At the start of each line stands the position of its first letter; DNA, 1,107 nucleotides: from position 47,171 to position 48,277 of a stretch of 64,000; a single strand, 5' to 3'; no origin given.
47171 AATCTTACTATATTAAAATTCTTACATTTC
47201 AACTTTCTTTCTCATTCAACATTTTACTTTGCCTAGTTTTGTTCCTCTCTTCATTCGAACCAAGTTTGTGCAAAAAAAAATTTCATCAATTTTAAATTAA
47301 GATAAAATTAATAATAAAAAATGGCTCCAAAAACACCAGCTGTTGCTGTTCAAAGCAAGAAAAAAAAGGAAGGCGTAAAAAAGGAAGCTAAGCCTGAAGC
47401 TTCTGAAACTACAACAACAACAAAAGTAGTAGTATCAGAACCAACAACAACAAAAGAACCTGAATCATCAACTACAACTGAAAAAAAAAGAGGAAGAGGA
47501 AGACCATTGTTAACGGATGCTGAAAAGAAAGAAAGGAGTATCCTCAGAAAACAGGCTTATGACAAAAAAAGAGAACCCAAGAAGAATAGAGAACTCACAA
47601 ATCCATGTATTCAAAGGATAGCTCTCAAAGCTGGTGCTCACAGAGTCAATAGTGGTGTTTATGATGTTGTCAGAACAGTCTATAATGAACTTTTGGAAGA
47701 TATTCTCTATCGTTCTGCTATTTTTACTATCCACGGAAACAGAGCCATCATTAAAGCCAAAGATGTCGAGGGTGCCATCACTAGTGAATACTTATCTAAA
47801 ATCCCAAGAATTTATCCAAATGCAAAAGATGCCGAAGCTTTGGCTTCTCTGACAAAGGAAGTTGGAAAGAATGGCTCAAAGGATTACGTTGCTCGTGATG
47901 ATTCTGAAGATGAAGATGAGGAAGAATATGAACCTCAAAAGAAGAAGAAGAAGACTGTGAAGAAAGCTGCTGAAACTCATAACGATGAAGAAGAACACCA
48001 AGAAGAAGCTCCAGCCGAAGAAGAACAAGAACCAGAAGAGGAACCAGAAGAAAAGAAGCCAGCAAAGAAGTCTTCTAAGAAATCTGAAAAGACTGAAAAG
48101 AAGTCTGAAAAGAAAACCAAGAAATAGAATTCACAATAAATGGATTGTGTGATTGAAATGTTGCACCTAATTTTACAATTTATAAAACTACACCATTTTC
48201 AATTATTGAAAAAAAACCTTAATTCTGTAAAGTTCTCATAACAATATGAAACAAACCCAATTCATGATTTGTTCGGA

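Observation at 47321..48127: Non-canonical H4-like histone-fold protein with AT-hook and H1-like tails, adjacent to a Swc5/BCNT gene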

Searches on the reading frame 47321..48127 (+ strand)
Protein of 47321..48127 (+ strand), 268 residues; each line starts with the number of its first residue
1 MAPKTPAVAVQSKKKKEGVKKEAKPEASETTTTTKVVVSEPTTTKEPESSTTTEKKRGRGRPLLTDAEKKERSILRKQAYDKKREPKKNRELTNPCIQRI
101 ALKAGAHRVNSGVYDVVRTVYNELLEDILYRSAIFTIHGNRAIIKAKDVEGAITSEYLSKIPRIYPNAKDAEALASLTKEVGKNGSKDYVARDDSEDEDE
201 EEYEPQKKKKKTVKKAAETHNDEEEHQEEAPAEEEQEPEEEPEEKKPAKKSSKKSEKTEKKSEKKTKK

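Call 4: search_protein_families(library=pfam, proteins=[window:47321-48127:+], max_evalue=1)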
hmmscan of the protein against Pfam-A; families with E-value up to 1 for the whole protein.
window:47321-48127:+ (268 aa): 0 families

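Call 5: search_solved_structures(query=window:47321-48127:+, max_evalue=10, show_alignments=3)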
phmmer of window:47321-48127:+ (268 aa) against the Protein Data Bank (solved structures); distinct sequences matched with E-value up to 10: 101 (the best 60 are shown).
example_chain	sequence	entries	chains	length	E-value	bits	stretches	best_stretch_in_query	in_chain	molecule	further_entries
7d69_B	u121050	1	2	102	2.9e-07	33.7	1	88-153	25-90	Histone H4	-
8x2x_B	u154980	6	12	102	3.3e-06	30.3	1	90-153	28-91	Histone H4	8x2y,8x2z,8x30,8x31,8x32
1id3_B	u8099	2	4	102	3.3e-06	30.2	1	90-153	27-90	HISTONE H4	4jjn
4kud_B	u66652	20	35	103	3.4e-06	30.2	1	90-153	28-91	Histone H4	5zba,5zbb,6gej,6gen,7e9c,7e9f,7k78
7xay_E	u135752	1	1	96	3.4e-06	30.2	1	90-153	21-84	Histone H4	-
7on1_b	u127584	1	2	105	3.5e-06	30.2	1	90-153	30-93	Histone H4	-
6qld_b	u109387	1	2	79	3.7e-06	30.1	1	92-153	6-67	Histone H4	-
9lox_B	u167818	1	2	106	5.6e-06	29.5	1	90-153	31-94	Histone H4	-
1p3o_B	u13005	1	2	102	5.9e-06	29.4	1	90-153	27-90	Histone H4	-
7wlr_B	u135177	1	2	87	6.2e-06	29.4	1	90-153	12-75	Histone H4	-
4xyi_B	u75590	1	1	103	8.6e-06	28.9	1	90-153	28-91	Histone H4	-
2yfv_B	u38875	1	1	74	1.1e-05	28.6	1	92-153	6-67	HISTONE H4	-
2yfw_B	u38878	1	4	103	1.2e-05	28.5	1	90-153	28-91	HISTONE H4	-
6uph_B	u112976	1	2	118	1.5e-05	28.1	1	90-153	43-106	Histone H4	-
3azj_B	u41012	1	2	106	1.7e-05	27.9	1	90-153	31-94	Histone H4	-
5f99_B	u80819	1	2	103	1.7e-05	27.9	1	90-153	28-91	Histone H4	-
2hio_D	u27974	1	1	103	2e-05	27.7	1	90-153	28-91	PROTEIN (HISTONE H4)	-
9l06_B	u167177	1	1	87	2e-05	27.7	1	90-153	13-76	Histone H4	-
6muo_B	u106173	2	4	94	2.1e-05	27.7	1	90-153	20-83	Histone H4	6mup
7xct_F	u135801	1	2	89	2.1e-05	27.6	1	90-153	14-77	Histone H4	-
6iy2_B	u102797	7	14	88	2.1e-05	27.6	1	90-153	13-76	Histone H4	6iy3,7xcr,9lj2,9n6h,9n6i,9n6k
8jla_B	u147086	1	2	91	2.1e-05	27.6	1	90-153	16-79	Histone H4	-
9igx_F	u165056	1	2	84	2.1e-05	27.6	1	91-153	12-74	Histone H4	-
7k6p_B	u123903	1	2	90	2.1e-05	27.6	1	90-153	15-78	Histone H4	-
7k6q_B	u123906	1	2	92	2.1e-05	27.6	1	90-153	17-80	Histone H4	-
6dzt_B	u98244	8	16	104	2.1e-05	27.6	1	90-153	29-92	Histone H4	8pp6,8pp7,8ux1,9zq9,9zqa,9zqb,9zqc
6c0w_B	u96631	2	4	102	2.1e-05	27.6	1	90-153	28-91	Histone H4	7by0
1aoi_B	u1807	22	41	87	2.1e-05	27.6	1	90-153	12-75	HISTONE H4 | HISTONE H2A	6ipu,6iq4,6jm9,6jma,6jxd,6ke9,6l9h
4uuz_B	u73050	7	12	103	2.2e-05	27.6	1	90-153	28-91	HISTONE H4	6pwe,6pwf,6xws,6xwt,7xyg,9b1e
2nqb_B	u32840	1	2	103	2.2e-05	27.6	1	90-153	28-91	Histone H4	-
2pyo_B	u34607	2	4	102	2.2e-05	27.6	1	90-153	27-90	Histone H4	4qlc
10gj_B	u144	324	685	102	2.2e-05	27.6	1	90-153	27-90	Histone H4 | H4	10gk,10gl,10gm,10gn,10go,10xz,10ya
7v6q_C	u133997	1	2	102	2.2e-05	27.6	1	90-153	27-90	Histone H4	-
9v2v_R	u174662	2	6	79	2.2e-05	27.6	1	91-153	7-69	Histone H4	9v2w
1eqz_D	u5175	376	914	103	2.2e-05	27.6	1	90-153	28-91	PROTEIN (HISTONE H4) | HISTONE H4 | HISTONE H4-VI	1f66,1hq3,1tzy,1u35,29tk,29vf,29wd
6fq5_B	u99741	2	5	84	2.2e-05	27.6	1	91-153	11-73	Histone H4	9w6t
36iu_B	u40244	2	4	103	2.2e-05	27.5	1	90-153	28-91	Histone H4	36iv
3w99_B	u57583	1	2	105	2.2e-05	27.5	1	90-153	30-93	Histone H4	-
8hqy_B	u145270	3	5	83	2.2e-05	27.5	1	91-153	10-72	Histone H4 (Fragment) | Histone H4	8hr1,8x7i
5av5_B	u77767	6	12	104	2.2e-05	27.5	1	90-153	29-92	Histone H4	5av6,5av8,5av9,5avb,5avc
7xvl_B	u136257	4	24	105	2.2e-05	27.5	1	90-153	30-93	Histone H4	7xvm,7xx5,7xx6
8zjr_B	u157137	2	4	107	2.2e-05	27.5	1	90-153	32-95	Histone H4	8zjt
6fq8_B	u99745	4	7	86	2.3e-05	27.5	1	91-153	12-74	Histone H4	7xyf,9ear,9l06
4eo5_C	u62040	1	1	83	2.3e-05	27.5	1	91-153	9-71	Histone H4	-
8wg5_B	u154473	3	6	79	2.3e-05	27.5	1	91-153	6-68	Histone H4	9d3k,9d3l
7cow_B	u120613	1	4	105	2.3e-05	27.5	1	90-153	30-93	Histone H4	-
10ye_B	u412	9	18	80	2.3e-05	27.5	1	91-153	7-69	Histone H4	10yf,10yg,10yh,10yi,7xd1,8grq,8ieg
6fq5_F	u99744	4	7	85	2.3e-05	27.5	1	91-153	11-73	Histone H4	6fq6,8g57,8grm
3azk_B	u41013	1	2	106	2.3e-05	27.5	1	90-153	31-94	Histone H4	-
3azn_B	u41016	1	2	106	2.3e-05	27.5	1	90-153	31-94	Histone H4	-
3azl_B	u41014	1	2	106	2.3e-05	27.5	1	90-153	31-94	Histone H4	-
3azm_B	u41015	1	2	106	2.3e-05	27.5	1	90-153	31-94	Histone H4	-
3azi_B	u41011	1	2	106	2.3e-05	27.5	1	90-153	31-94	Histone H4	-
3a6n_B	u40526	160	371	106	2.3e-05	27.5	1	90-153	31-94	Histone H4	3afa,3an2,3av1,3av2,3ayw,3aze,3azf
8x7j_B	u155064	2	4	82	2.3e-05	27.5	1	91-153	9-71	Histone H4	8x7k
5mlu_B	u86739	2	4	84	2.3e-05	27.5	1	91-153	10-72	Histone H4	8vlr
8hqy_F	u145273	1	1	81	2.3e-05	27.5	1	91-153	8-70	Histone H4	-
7ccq_B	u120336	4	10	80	2.4e-05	27.5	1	91-153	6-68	Histone H4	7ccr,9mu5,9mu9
8ox0_B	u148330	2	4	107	2.4e-05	27.5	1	90-153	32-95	Histone H4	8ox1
6y5e_B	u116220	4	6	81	2.4e-05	27.4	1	91-153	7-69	Histone H4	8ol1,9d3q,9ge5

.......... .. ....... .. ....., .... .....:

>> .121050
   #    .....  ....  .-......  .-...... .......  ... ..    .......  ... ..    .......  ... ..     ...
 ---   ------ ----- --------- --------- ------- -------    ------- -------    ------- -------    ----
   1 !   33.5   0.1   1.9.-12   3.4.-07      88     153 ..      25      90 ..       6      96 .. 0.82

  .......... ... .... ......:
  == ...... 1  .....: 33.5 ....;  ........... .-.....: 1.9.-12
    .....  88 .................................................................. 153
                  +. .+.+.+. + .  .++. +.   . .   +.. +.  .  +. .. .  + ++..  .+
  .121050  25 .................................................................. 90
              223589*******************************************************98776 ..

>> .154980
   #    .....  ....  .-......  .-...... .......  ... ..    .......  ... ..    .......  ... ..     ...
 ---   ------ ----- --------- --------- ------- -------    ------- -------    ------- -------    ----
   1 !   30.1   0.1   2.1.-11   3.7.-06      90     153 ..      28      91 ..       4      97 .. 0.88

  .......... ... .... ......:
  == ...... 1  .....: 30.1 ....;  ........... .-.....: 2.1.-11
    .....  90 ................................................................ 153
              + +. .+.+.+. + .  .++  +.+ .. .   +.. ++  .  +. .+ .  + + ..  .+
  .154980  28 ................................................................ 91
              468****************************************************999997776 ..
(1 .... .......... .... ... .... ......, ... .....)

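Call 6: find_homologous_proteins(query=window:47321-48127:+, max_evalue=0.001)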
Query window:47321-48127:+ (268 aa): 1 proteins with E <= 0.001 among 4281 candidates.
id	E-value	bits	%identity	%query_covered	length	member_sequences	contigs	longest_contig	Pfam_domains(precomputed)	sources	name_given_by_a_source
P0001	1.1e-156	538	100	100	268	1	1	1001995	-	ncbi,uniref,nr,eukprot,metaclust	ncbi:hypothetical protein NAEGRDRAFT_77888 [Naegleria gruberi]|uniref:Histone H2A/H2B/H3 domain-cont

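Call 19: predict_structure(protein=window:47321-48127:+)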
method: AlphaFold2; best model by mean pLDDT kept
length: 268 residues; sequences in the alignment: 1
mean_pLDDT: 50.0   pTM: 0.18
mean pLDDT of the five models: 50.0, 49.2, 48.9, 47.6, 46.2
residues with pLDDT >= 90: 0; 70-90: 23; 50-70: 84; < 50: 161
segments of 3 or more residues with pLDDT < 50: 25-34, 36-39, 42-44, 48-52, 95-138, 140-201, 203-206, 212-221, 227-230
pLDDT, mean of each block of 10 residues (from residue 1): 51 56 47 48 48 57 82 82 59 48 39 43 44 44 40 39 36 43 42 42 50 43 47 54 57 52 58
secondary structure, 60 per line:
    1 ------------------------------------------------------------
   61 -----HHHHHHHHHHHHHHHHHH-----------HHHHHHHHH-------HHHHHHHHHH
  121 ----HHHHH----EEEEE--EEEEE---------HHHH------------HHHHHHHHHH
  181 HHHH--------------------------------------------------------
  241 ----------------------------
elements in order: H66-83 H95-103 H111-120 H125-129 E134-138 E141-145 H155-158 H171-184

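Call 20: list_cluster_members(proteins=[P0001, P0002, P0003, P0015, P0005, P0016])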
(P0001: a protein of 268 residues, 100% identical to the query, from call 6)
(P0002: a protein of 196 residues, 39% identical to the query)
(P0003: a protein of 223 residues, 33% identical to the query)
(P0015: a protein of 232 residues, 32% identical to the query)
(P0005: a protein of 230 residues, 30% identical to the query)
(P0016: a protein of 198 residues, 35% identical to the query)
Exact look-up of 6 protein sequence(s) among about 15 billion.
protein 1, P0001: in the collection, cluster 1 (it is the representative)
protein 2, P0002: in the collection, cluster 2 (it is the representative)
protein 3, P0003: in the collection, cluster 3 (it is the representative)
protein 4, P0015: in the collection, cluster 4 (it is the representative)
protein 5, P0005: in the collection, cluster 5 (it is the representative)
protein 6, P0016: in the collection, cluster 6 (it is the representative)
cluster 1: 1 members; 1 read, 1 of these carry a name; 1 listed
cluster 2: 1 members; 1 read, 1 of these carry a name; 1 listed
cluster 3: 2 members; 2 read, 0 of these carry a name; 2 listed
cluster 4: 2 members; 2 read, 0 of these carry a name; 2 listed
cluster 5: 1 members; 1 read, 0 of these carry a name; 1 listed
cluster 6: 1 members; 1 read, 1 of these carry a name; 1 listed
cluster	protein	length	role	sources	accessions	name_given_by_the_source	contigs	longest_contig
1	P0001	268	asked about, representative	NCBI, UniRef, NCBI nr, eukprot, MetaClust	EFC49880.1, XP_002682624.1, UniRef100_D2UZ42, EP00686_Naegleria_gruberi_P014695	hypothetical protein NAEGRDRAFT_77888 [Naegleria gruberi] | Histone H2A/H2B/H3 domain-containing protein n=1 Tax=Naegleria gruberi TaxID=5762 ... | uncharacterized protein NAEGRDRAFT_77888 [Naegleria gruberi]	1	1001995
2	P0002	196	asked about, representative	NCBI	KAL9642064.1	hypothetical protein ABK040_004113 [Willaertia magna]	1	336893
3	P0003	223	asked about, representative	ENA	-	-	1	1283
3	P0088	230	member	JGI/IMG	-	-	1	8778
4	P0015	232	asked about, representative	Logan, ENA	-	-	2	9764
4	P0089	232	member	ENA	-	-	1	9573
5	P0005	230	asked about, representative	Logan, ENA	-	-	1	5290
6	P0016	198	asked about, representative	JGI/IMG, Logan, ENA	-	histone H3/H4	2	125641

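Call 25: find_encoding_contigs(protein=P0088, flank=8000, max_places=3)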
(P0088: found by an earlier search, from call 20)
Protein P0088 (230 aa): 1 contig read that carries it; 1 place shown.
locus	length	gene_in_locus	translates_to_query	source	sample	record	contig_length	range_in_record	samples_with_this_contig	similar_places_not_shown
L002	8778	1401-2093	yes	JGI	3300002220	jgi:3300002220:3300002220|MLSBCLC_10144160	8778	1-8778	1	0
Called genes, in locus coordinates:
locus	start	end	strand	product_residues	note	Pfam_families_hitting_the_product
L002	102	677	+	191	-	-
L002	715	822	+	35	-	-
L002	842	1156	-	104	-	-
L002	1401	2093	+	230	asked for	-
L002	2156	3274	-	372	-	-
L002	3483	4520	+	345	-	PF07929:PRiA4_ORF3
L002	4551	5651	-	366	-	PF00208:ELFV_dehydrog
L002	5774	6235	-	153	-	PF02812:ELFV_dehydrog_N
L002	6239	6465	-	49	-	-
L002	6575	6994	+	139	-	PF04405:ScdA_N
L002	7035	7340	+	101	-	PF01814:Hemerythrin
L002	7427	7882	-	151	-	PF03171:2OG-FeII_Oxy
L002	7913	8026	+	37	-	-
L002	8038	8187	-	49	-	-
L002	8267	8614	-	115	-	PF14226:DIOX_N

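Call 27: search_protein_families(library=pfam, proteins=[L002:102-677:+, L002:2156-3274:-, P0088, L002:842-1156:-], max_evalue=1)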
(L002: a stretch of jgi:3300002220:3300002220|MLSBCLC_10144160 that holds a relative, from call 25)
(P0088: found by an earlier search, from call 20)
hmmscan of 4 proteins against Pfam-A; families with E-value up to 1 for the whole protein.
L002:102-677:+ (191 aa): 1 family
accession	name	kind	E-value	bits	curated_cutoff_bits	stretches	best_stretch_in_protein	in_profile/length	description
PF20479.3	TMEM128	-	0.15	13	23.9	1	125-166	30-68/124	TMEM128 protein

L002:2156-3274:- (372 aa): 2 families
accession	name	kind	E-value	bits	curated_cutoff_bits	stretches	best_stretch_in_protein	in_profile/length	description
PF05942.16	PaREP1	-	0.015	15.6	24.4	1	170-224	8-61/115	Archaeal PaREP1/PaREP8 family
PF14995.11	TMEM107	-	0.14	12.9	26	1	52-149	5-86/123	Transmembrane protein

P0088 (230 aa): 1 family
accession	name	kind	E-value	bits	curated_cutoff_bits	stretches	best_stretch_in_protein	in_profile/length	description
PF00808.29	CBFD_NFYB_HMF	-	0.0012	19.5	21.4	1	84-144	4-65/65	Histone-like transcription factor (CBF/NF-Y) and archaeal histone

L002:842-1156:- (104 aa): 1 family
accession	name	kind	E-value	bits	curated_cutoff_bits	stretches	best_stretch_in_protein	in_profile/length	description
PF16662.10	FLYWCH_u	-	0.084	13.3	36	1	62-78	14-30/38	FLYWCH-type zinc finger-containing protein 1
